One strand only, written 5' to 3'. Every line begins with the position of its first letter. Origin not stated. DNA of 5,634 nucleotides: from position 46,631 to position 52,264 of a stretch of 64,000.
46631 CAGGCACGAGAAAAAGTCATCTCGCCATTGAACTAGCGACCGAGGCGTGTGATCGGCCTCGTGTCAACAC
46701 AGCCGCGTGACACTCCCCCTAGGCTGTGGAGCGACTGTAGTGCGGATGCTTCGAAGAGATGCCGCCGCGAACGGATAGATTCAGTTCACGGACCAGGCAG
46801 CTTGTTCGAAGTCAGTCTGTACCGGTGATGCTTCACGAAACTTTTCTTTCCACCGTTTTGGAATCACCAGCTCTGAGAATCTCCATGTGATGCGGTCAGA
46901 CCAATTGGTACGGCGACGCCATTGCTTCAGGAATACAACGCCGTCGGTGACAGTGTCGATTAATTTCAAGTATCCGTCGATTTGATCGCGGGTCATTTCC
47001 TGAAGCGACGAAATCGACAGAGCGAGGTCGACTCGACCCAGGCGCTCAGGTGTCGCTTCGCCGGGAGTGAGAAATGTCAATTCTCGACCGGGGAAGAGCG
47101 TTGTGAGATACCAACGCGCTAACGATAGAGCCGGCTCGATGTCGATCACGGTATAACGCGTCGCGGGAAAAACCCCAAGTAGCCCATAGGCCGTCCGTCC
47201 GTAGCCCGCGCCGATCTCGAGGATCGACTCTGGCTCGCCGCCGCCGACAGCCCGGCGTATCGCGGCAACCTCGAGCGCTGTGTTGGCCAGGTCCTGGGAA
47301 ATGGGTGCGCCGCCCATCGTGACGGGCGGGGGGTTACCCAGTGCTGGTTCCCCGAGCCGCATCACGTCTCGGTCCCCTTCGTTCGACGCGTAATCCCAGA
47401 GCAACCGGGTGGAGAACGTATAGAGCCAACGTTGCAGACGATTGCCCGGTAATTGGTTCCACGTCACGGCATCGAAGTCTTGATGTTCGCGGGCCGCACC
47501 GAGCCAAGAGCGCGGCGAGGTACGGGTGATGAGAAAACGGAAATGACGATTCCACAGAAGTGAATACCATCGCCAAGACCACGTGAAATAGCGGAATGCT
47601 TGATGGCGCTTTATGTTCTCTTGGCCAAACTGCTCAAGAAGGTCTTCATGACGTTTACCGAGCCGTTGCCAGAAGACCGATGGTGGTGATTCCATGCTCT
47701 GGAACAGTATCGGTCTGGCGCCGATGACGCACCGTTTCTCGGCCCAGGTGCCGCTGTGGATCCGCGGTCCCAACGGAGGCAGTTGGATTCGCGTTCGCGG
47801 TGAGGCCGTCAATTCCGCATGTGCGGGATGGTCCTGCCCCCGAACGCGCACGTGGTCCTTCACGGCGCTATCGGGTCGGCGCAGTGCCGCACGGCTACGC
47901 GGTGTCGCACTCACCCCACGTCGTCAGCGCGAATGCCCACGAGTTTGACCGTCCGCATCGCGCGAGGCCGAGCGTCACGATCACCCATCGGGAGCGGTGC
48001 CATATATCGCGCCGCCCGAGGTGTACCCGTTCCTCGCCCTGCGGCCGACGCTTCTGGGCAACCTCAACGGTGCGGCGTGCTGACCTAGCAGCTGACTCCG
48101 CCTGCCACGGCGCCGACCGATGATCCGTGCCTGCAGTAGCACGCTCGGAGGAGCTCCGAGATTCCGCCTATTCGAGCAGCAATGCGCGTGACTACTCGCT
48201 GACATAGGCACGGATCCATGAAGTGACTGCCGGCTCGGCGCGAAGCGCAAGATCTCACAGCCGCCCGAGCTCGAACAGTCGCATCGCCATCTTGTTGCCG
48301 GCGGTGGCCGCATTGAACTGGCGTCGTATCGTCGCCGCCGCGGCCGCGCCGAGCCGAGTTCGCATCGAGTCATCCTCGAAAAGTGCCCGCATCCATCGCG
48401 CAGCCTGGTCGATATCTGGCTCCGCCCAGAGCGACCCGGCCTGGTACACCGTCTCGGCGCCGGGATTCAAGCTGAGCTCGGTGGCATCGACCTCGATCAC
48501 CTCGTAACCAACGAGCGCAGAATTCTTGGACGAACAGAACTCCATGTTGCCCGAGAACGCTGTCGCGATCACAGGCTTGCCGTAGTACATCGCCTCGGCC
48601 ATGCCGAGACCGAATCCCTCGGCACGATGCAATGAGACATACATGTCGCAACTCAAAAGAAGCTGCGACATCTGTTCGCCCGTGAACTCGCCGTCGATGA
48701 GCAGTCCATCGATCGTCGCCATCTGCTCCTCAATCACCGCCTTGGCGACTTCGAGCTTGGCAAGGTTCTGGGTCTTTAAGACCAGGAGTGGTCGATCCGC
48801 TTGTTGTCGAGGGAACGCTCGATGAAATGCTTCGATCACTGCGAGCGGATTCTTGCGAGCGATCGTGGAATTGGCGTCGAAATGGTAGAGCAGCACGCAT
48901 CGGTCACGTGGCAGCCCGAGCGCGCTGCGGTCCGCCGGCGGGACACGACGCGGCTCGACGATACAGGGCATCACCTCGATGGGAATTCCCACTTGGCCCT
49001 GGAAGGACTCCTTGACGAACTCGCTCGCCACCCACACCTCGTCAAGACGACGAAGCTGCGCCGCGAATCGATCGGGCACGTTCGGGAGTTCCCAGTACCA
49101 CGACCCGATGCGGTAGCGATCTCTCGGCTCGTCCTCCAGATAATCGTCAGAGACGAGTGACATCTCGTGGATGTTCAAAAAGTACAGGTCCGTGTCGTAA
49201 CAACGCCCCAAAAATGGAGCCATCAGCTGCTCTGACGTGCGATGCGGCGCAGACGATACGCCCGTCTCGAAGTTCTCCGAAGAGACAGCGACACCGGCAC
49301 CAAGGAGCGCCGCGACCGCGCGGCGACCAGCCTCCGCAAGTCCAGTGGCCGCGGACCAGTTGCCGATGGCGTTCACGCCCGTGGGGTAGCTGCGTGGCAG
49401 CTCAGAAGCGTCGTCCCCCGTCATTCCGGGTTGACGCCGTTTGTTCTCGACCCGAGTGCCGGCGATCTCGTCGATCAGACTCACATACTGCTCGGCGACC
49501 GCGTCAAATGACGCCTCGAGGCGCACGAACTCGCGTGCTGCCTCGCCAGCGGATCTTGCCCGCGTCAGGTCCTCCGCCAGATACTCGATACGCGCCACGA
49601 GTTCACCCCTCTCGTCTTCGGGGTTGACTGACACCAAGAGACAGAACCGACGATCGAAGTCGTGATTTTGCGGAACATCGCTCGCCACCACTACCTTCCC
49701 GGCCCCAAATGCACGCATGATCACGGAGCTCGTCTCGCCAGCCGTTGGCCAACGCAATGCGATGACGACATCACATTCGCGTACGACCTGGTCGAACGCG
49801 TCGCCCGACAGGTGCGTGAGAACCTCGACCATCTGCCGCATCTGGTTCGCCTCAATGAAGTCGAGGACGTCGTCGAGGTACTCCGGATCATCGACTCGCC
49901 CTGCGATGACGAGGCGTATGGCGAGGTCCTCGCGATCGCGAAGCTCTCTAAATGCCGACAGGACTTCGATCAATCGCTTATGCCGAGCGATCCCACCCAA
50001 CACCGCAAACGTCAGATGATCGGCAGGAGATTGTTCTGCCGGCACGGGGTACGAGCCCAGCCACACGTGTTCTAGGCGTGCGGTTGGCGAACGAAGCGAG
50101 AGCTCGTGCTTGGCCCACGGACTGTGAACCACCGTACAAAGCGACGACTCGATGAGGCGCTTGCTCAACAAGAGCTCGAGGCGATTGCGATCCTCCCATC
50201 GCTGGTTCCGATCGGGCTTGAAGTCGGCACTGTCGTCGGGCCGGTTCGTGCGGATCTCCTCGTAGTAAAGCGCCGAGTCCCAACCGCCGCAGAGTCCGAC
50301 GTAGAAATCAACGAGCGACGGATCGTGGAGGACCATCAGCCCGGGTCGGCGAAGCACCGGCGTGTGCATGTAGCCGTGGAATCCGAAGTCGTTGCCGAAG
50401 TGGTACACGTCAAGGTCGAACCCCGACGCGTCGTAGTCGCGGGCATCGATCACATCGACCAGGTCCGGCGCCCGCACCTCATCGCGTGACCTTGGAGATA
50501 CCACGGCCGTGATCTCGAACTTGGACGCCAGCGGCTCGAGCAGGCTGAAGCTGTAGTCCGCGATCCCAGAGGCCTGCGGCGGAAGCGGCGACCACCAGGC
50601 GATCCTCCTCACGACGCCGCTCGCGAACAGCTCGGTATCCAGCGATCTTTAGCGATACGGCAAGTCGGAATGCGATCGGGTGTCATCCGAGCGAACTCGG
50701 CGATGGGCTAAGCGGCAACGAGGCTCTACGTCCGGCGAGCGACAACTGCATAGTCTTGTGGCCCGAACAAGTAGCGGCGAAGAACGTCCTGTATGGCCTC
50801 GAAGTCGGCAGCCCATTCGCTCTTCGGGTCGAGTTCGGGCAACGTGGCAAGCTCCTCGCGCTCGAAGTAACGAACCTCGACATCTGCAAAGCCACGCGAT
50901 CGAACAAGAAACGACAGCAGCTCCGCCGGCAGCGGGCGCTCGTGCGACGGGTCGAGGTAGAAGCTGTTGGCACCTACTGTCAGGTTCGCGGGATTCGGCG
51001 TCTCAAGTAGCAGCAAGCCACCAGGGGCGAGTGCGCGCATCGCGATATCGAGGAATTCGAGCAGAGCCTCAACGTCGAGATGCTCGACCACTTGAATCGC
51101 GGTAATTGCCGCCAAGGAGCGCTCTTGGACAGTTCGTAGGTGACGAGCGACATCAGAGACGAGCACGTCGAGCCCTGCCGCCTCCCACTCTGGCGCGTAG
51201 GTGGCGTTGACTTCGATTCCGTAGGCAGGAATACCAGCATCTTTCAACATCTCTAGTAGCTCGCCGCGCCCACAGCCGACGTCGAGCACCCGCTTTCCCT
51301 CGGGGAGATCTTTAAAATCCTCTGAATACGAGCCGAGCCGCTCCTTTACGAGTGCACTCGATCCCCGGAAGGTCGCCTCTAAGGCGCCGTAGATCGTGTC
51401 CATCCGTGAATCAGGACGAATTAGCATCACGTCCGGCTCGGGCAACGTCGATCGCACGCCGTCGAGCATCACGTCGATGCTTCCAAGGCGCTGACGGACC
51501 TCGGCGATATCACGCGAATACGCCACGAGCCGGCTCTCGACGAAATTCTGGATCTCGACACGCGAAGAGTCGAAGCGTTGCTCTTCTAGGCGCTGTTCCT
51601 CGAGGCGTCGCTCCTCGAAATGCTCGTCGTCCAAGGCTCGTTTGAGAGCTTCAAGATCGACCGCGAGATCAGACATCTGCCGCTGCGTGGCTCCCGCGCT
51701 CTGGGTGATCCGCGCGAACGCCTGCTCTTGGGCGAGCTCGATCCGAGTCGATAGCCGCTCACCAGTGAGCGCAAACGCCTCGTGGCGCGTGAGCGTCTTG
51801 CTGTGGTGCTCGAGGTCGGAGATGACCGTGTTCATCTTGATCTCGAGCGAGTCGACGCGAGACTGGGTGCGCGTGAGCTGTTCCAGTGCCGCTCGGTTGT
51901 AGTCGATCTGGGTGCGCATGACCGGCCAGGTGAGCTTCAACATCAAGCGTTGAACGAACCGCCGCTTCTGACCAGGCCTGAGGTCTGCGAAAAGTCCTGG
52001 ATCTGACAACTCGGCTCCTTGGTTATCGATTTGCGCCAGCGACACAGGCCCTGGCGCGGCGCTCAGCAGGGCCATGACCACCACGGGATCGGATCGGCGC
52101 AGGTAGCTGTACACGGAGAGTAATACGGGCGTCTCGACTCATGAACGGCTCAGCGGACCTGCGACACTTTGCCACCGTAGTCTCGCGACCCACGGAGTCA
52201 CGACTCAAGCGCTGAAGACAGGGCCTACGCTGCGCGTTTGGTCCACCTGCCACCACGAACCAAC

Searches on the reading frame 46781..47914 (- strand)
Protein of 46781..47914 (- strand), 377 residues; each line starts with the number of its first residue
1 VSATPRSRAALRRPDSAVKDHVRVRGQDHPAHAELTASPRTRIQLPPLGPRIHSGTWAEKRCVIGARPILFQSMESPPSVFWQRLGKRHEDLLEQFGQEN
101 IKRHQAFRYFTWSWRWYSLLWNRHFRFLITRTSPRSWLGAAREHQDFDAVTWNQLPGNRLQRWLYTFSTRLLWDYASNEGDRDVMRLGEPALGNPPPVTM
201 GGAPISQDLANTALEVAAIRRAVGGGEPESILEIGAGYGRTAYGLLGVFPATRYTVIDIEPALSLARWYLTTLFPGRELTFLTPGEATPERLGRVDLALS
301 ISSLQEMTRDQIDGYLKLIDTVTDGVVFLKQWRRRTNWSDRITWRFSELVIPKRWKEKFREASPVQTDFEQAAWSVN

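Call 14: search_protein_families(library=pfam, proteins=[window:46781-47914:-], max_evalue=0.001)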
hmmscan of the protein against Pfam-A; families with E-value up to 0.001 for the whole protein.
window:46781-47914:- (377 aa): 1 family
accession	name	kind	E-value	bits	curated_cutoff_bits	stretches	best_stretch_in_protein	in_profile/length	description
PF08242.18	Methyltransf_12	-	6.6e-05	24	30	1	232-317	1-86/98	Methyltransferase domain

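Call 17: search_protein_families(library=ncbifam, proteins=[window:46781-47914:-], max_evalue=0.01)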
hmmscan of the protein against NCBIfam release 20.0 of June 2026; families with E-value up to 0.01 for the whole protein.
window:46781-47914:- (377 aa): 1 family
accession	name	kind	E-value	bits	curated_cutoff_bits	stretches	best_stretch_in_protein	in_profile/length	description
TIGR04371.1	methyltran_NanM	subfamily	7.8e-25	87.9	44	1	179-331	100-273/273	putative sugar O-methyltransferase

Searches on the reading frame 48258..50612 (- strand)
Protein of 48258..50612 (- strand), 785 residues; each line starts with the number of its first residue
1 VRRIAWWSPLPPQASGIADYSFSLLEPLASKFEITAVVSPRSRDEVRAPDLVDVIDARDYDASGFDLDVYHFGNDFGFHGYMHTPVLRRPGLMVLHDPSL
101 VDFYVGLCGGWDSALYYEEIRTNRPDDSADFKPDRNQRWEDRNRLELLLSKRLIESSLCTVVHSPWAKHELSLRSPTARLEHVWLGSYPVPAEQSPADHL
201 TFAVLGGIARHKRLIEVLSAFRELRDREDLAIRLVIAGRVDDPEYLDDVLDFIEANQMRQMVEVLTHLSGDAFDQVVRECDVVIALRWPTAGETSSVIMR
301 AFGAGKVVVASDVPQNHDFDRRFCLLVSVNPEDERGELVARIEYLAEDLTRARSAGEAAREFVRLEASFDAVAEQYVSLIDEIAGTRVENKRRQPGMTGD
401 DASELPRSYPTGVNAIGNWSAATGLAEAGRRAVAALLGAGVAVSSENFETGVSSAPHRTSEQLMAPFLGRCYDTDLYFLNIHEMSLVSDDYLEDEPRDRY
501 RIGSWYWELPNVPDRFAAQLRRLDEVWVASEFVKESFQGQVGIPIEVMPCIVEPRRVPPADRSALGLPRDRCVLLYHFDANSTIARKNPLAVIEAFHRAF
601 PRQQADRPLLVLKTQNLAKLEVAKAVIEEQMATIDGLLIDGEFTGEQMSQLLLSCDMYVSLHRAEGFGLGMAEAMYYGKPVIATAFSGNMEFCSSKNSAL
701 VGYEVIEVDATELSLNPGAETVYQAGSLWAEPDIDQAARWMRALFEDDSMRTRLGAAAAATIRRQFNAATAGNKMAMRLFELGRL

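Call 9: search_protein_families(library=pfam, proteins=[window:48258-50612:-], max_evalue=0.01)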
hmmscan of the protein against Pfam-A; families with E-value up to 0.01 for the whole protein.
window:48258-50612:- (785 aa): 4 families
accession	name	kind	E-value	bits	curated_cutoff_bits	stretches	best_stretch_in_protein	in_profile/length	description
PF00534.26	Glycos_transf_1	-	1.7e-24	86.7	26.4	2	195-361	11-171/172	Glycosyl transferases group 1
PF13692.12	Glyco_trans_1_4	-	1.1e-19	71.6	27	2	202-348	4-142/142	Glycosyl transferases group 1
PF13524.12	Glyco_trans_1_2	-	1.7e-07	31.7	25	1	222-377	7-143/144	Glycosyl transferase-like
PF20706.3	GT4-conflict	-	5.3e-05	22.8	26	1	646-712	273-340/385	Family 4 Glycosyltransferase in conflict systems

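Call 17: search_protein_families(library=ncbifam, proteins=[window:48258-50612:-], max_evalue=0.01)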
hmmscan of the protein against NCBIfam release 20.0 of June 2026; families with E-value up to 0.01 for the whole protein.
window:48258-50612:- (785 aa): 13 families
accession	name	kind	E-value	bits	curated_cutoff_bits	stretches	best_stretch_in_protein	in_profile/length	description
NF038229.1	Glyco4_Geo_Pelo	equivalog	8.3e-16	57.9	400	2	189-383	148-336/338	GPMC system family 4 glycosyltransferase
TIGR03088.1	stp2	hypoth_equivalog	3.3e-15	56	409.05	2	195-382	190-372/374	TIGR03088 family PEP-CTERM/XrtA system glycosyltransferase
NF041876.1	EPS_EpsE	equivalog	1e-14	54.6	400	2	194-370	212-381/389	exopolysaccharide biosynthesis GT4 family glycosyltransferase EpsE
TIGR04047.1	MSMEG_0565_glyc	hypoth_equivalog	6.8e-12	45.1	259.85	2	585-700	204-322/373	MSMEG_0565 family glycosyltransferase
NF038295.1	EPS_HpsP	equivalog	7.5e-11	41.6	550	2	208-383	216-387/388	hormogonium polysaccharide biosynthesis glycosyltransferase HpsP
TIGR02149.1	glgA_Coryne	subfamily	1.4e-10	40.8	302.4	1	204-383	209-390/391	glycogen synthase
TIGR03999.1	thiol_BshA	equivalog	7.1e-07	28.5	273.7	1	633-698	253-316/375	N-acetyl-alpha-D-glucosaminyl L-malate synthase BshA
TIGR04348.1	TIGR04348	equivalog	2.7e-05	23.4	300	0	189-316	127-247/310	selenoneine biosynthesis selenosugar synthase SenB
NF038255.1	exopoly_VpsD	equivalog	7e-05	21.8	300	1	198-382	202-378/381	VpsD family glycosyltransferase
NF053787.1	GlcN_PG_synth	equivalog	0.00062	18.7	480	1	642-694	249-301/361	N-acetylglucosaminyl phosphatidylglycerol synthase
NF041139.1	TreT_Thcocales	equivalog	0.0018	17.1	775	0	656-688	315-347/412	trehalose synthase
TIGR04157.1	glyco_rSAM_CFB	subfamily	0.0034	16.4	400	0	205-251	233-278/406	TIGR04157 family glycosyltransferase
NF041010.1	glycosy_Agl16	equivalog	0.0089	14.9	575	0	141-272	118-246/352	glycosylation protein Agl16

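Call 26: search_solved_structures(query=window:48258-50612:-, max_evalue=0.01)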
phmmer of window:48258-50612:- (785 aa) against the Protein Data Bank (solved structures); distinct sequences matched with E-value up to 0.01: 1.
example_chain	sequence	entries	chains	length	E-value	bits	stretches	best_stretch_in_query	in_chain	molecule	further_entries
3oy2_A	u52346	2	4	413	0.00075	20.8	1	618-694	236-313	Glycosyltransferase B736L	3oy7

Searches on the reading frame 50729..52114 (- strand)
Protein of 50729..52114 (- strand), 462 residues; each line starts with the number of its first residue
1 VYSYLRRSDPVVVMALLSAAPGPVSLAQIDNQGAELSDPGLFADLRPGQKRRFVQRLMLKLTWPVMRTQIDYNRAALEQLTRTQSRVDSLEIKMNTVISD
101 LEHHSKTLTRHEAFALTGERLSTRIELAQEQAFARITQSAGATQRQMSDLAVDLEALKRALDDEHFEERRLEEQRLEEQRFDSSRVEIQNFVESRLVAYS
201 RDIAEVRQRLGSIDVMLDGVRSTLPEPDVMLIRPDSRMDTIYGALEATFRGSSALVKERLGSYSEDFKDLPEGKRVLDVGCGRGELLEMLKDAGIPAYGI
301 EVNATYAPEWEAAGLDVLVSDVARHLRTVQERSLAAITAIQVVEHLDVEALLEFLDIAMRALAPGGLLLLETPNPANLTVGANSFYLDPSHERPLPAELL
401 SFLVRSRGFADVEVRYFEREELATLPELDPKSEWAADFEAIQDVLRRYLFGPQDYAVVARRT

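Call 9: search_protein_families(library=pfam, proteins=[window:50729-52114:-], max_evalue=0.01)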
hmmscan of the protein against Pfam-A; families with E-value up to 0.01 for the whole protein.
window:50729-52114:- (462 aa): 7 families
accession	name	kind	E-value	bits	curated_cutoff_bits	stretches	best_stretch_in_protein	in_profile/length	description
PF13489.12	Methyltransf_23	-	3e-15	56.8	27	1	268-412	18-162/164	Methyltransferase domain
PF07021.18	MetW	-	3.6e-11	43.5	21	1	270-360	11-104/193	Methionine biosynthesis protein MetW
PF08241.18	Methyltransf_11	-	1.6e-08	35.5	21.2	1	277-369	1-94/95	Methyltransferase domain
PF13649.12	Methyltransf_25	-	9e-08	33.1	27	1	276-366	1-97/97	Methyltransferase domain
PF08242.18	Methyltransf_12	-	2.2e-06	28.7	30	1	277-368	1-98/98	Methyltransferase domain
PF02353.26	CMAS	-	7e-06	26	27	1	269-372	59-166/273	Mycolic acid cyclopropane synthetase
PF13847.12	Methyltransf_31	-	0.00046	20.3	27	0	272-374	3-113/145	Methyltransferase domain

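Call 17: search_protein_families(library=ncbifam, proteins=[window:50729-52114:-], max_evalue=0.01)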
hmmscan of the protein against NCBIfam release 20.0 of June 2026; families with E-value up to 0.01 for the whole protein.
window:50729-52114:- (462 aa): 9 families
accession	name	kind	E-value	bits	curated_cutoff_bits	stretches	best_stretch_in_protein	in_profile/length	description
TIGR02081.1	metW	equivalog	4.2e-11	42.7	189.5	1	270-360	11-104/194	methionine biosynthesis protein MetW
NF045667.1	MTase_DVU1556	equivalog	1.8e-09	37.4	155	1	268-370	18-119/213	DVU_1556 family methyltransferase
TIGR01983.1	UbiG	equivalog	8.6e-08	31.7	102.95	1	269-374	46-155/228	bifunctional 2-polyprenyl-6-hydroxyphenol methylase/3-demethylubiquinol 3-O-methyltransferase UbiG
NF043040.1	corrin_prot_MT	hypoth_equivalog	1.6e-07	31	180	1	270-370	38-147/216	corrinoid protein-associated methyltransferase CpaM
NF008686.0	PRK11705.1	equivalog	3.6e-07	29.6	400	1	270-372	165-267/383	cyclopropane fatty acyl phospholipid synthase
NF045487.1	ASRP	equivalog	0.00083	18.1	300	1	61-229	110-277/593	archaea-specific SMC-related protein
TIGR04074.1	bacter_Hen1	equivalog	0.0016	17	340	1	254-374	265-395/462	3' terminal RNA ribose 2'-O-methyltransferase Hen1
TIGR04371.1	methyltran_NanM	subfamily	0.0038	16.8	44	0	265-295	143-172/273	putative sugar O-methyltransferase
TIGR02021.1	BchM-ChlM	equivalog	0.0042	16.5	158.9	1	268-302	50-84/218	magnesium protoporphyrin IX methyltransferase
